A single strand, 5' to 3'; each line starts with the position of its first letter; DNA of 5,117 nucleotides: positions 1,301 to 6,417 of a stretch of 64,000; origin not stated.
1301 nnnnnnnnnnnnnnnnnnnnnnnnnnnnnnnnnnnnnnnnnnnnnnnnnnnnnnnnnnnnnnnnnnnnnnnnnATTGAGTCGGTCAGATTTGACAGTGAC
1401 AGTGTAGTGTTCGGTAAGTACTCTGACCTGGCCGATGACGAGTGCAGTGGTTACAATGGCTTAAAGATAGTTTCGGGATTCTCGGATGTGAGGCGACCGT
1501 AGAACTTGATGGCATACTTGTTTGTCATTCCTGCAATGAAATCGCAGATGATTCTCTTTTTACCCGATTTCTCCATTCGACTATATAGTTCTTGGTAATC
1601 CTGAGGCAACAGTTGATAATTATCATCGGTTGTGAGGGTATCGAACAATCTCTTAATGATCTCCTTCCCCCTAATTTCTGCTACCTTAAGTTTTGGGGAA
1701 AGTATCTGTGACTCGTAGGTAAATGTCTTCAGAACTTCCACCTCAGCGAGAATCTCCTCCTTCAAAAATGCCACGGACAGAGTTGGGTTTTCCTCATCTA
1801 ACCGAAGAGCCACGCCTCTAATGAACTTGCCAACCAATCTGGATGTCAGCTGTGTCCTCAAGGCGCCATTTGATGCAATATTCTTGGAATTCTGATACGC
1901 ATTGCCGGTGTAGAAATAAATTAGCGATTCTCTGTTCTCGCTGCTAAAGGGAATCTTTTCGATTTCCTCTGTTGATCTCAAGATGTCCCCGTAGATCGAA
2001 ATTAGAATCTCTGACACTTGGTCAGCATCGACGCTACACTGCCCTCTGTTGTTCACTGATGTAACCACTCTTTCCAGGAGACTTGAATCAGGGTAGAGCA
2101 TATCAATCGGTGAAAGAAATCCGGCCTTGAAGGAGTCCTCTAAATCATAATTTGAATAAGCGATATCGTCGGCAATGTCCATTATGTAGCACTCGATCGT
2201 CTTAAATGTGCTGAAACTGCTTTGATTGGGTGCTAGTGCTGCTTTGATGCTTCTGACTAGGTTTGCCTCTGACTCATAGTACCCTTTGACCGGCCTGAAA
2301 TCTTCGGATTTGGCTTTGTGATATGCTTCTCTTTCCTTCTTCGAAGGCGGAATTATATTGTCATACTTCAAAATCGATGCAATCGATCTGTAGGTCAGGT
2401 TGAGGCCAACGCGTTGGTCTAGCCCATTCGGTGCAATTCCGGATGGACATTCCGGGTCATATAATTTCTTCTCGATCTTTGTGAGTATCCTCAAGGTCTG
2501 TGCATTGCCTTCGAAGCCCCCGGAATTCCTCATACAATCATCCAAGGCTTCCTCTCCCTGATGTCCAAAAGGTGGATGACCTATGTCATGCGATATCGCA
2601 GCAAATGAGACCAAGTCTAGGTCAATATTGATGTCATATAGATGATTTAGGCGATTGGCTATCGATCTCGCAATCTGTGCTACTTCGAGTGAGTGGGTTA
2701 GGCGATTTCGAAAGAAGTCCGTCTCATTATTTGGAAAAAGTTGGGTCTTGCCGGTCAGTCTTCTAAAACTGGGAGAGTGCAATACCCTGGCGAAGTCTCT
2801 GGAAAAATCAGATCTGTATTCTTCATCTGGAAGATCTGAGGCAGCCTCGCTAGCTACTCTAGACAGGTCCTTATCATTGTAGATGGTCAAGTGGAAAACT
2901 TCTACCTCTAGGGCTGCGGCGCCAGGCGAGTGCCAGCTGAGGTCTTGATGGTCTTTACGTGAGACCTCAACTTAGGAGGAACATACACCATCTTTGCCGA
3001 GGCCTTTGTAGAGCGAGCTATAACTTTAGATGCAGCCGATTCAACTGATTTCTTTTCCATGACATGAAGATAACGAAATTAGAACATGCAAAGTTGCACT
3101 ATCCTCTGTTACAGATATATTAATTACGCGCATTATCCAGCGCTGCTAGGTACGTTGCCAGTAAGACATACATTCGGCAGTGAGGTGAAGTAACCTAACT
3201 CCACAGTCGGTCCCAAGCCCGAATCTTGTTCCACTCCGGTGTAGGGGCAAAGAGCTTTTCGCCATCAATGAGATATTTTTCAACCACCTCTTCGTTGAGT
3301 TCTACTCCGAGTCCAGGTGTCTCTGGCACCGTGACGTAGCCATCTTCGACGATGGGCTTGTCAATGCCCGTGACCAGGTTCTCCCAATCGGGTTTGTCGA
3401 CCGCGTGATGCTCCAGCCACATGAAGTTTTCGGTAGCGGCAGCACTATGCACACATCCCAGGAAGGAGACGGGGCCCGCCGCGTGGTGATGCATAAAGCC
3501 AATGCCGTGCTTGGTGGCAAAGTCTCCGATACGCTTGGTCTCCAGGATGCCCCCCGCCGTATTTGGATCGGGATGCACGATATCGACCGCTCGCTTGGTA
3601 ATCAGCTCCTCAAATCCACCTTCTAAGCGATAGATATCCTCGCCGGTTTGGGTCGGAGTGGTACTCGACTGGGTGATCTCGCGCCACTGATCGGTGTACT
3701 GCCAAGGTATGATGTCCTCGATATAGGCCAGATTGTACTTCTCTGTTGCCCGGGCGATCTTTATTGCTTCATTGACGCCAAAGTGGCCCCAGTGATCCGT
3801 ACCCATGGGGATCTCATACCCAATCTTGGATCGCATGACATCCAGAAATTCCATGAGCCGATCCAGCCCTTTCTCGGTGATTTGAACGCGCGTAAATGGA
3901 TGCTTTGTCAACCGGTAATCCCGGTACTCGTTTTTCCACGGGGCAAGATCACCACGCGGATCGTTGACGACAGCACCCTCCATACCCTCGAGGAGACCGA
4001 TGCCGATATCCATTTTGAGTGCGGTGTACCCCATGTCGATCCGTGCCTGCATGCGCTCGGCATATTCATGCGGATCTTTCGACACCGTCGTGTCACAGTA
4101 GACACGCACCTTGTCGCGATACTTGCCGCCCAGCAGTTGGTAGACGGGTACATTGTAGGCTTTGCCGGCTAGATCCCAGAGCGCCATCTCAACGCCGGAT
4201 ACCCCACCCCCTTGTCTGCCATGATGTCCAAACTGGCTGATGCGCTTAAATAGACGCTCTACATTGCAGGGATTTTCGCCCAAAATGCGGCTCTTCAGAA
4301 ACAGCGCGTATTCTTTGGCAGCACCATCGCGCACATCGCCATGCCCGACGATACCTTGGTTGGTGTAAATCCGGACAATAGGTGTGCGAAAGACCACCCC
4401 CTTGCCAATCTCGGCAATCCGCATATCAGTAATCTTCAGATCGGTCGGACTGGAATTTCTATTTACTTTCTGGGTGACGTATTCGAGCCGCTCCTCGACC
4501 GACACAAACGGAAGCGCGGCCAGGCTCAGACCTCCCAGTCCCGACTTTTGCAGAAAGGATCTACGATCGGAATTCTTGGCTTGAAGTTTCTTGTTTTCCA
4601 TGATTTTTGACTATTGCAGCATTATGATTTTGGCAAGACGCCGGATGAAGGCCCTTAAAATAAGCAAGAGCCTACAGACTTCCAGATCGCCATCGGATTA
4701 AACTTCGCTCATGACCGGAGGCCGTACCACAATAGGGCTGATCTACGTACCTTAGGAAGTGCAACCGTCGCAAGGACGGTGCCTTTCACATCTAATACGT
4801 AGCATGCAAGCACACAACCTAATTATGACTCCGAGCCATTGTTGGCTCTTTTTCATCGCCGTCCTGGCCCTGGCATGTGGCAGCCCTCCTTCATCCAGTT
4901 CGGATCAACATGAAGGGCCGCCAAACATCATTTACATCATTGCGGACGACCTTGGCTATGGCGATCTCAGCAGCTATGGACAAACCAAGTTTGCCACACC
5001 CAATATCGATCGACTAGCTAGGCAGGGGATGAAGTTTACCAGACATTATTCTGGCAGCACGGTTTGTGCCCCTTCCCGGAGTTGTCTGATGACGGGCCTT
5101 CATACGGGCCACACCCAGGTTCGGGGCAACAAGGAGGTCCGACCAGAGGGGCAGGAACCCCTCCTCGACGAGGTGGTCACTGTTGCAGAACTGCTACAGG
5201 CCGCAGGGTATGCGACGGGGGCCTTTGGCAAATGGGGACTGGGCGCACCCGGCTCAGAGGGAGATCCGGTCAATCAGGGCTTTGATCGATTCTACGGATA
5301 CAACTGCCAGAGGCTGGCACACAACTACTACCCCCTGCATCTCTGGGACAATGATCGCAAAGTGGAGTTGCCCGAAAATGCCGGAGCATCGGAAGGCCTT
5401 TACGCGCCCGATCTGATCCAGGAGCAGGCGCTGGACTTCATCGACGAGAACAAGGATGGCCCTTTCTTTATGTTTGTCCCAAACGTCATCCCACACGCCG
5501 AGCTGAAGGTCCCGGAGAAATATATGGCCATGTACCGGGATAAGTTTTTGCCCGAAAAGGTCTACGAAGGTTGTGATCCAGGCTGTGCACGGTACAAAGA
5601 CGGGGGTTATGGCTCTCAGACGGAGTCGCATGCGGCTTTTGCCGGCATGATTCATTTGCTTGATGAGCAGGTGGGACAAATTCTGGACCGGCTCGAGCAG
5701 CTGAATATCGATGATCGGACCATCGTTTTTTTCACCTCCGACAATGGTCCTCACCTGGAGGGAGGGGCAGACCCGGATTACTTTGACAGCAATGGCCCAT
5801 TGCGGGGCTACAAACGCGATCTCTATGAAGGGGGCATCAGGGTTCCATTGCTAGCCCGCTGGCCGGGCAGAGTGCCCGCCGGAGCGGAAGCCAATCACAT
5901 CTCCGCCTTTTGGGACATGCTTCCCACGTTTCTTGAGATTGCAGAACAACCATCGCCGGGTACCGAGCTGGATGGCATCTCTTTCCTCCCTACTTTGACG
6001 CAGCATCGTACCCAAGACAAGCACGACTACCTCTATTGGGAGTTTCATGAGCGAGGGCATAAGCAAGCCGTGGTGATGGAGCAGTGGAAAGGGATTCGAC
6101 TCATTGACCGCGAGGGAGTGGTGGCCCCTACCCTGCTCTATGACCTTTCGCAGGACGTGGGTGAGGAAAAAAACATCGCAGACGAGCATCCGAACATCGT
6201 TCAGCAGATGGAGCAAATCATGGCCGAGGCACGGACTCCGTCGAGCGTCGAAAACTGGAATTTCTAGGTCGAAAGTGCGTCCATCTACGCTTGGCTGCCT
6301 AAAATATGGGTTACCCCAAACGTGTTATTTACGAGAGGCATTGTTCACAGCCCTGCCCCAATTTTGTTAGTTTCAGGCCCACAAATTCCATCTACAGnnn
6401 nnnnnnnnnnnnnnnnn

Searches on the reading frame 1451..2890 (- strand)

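Call 39: search_protein_families(library=pfam, proteins=[window:1451-2890:-])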
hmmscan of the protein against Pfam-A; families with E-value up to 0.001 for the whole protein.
window:1451-2890:- (479 aa): 2 families
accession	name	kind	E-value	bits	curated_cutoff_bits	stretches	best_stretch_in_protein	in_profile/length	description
PF13286.11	HD_assoc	-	6.7e-20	71.9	22.2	1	376-465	3-90/91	Phosphohydrolase-associated domain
PF01966.28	HD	-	1.2e-13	51.7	22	1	63-135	1-65/116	HD domain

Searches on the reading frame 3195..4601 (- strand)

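Call 39: search_protein_families(library=pfam, proteins=[window:3195-4601:-])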
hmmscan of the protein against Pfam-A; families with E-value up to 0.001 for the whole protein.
window:3195-4601:- (468 aa): 2 families
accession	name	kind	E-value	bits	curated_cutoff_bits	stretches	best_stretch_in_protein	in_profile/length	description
PF13378.12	MR_MLE_C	-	1.4e-45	156.1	29.4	1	179-439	1-219/219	Enolase C-terminal domain-like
PF02746.21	MR_MLE_N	-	3.7e-12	46.9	22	1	75-158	30-117/117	Mandelate racemase / muconate lactonizing enzyme, N-terminal domain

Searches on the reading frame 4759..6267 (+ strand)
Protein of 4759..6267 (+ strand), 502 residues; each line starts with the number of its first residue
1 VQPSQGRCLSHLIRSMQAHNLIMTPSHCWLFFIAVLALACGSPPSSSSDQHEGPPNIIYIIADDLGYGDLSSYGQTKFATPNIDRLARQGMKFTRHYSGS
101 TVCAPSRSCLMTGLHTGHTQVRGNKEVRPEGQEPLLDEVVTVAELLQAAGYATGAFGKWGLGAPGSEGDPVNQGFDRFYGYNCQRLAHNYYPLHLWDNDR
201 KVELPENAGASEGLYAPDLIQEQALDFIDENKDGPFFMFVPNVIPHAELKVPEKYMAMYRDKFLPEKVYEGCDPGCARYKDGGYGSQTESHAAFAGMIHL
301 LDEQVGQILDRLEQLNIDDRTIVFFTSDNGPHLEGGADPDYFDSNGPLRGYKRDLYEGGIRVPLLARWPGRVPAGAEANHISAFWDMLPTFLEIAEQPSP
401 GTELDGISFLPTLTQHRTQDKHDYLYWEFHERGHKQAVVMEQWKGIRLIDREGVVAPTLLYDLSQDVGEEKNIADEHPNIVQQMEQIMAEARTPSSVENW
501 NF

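Call 39: search_protein_families(library=pfam, proteins=[window:4759-6267:+])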
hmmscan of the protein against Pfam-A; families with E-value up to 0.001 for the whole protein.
window:4759-6267:+ (502 aa): 4 families
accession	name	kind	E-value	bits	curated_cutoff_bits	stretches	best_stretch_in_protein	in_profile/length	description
PF00884.28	Sulfatase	-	3.3e-62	210.9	25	1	55-395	1-299/301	Sulfatase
PF16347.10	SGSH_C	-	2e-16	61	29.3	1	352-491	8-151/154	N-sulphoglucosamine sulphohydrolase, C-terminal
PF01663.27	Phosphodiest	-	4.6e-09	36.8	23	1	65-133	9-74/342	Type I phosphodiesterase / nucleotide pyrophosphatase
PF14707.11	Sulfatase_C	-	0.00014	22.8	30.9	1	450-492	48-93/127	C-terminal region of aryl-sulfatase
